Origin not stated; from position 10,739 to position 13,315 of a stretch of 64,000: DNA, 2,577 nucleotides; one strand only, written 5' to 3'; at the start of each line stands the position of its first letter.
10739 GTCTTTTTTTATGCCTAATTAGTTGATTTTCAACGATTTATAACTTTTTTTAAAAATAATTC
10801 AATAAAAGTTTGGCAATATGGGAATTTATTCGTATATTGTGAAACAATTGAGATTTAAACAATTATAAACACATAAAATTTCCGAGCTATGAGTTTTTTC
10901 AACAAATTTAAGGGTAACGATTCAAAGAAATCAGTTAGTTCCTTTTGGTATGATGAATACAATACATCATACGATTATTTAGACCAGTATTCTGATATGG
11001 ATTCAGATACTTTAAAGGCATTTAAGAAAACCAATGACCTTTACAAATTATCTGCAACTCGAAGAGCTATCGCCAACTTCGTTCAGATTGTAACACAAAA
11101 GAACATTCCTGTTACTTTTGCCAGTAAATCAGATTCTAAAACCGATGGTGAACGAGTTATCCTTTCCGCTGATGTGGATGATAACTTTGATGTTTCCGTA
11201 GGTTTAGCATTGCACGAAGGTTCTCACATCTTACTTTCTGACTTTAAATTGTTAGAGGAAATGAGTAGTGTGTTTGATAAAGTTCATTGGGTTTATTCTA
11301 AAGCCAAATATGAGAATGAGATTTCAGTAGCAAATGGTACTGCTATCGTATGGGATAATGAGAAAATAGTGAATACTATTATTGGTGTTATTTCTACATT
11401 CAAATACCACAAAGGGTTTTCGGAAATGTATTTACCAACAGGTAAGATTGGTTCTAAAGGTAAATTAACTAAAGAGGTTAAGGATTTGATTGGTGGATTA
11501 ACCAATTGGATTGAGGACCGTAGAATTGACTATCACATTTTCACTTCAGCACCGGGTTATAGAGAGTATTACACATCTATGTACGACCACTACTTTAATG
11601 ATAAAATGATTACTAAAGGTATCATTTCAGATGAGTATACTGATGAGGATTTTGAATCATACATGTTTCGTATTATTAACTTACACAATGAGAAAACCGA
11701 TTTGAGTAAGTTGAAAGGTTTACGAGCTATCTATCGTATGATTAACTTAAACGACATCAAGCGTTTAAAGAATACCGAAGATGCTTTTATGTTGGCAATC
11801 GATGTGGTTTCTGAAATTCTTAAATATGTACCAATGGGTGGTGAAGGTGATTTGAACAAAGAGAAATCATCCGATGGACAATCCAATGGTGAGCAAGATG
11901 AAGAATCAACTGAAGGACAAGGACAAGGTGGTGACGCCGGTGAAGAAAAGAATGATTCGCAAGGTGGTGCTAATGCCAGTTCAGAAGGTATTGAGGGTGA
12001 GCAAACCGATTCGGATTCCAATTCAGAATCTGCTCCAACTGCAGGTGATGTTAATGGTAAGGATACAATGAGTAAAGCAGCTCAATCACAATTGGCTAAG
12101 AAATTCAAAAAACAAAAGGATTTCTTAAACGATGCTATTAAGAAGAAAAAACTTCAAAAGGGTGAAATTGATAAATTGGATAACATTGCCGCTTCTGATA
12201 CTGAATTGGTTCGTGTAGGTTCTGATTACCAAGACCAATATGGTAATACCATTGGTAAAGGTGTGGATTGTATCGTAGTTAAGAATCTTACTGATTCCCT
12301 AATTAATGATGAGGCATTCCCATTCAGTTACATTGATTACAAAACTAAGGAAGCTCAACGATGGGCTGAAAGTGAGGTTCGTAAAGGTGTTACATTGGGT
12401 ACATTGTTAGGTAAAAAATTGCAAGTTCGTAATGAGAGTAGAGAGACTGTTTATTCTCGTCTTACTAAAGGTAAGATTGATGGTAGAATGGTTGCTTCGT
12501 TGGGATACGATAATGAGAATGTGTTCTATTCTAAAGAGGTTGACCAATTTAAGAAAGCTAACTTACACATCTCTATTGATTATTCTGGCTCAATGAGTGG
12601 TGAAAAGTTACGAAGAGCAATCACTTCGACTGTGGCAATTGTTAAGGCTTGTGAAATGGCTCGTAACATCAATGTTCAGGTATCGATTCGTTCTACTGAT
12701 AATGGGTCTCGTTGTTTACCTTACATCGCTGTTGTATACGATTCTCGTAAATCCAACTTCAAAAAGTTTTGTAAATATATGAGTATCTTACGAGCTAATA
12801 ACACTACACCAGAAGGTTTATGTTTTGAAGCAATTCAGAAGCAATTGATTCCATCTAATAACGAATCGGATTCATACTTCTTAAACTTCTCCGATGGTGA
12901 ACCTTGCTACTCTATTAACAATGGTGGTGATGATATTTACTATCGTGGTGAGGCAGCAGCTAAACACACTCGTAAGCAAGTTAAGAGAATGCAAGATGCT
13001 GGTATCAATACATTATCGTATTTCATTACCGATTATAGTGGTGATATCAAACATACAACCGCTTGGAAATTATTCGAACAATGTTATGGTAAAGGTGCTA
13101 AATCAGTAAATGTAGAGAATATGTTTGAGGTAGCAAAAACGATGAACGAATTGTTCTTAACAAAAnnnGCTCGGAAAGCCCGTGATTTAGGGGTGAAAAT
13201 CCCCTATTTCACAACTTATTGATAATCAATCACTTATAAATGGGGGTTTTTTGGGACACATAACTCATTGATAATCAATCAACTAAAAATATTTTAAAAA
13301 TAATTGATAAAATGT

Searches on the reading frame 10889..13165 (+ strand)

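Call 10: search_protein_families(library=phrogs, proteins=[window:10889-13165:+], max_evalue=0.00001)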
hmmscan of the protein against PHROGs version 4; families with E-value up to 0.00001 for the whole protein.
window:10889-13165:+ (759 aa): 1 family
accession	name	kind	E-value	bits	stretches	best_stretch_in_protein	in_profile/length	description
phrog_1576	-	unknown function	1.8e-08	34.5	0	515-589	487-561/729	-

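Call 20: search_protein_families(library=pfam, proteins=[window:10889-13165:+], max_evalue=0.001)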
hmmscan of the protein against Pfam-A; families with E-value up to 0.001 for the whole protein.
window:10889-13165:+ (759 aa): 1 family
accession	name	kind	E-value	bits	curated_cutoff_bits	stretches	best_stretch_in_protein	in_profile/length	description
PF11775.14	CobT_C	-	0.00085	19.5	21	0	545-600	1-53/220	Cobalamin biosynthesis protein CobT VWA domain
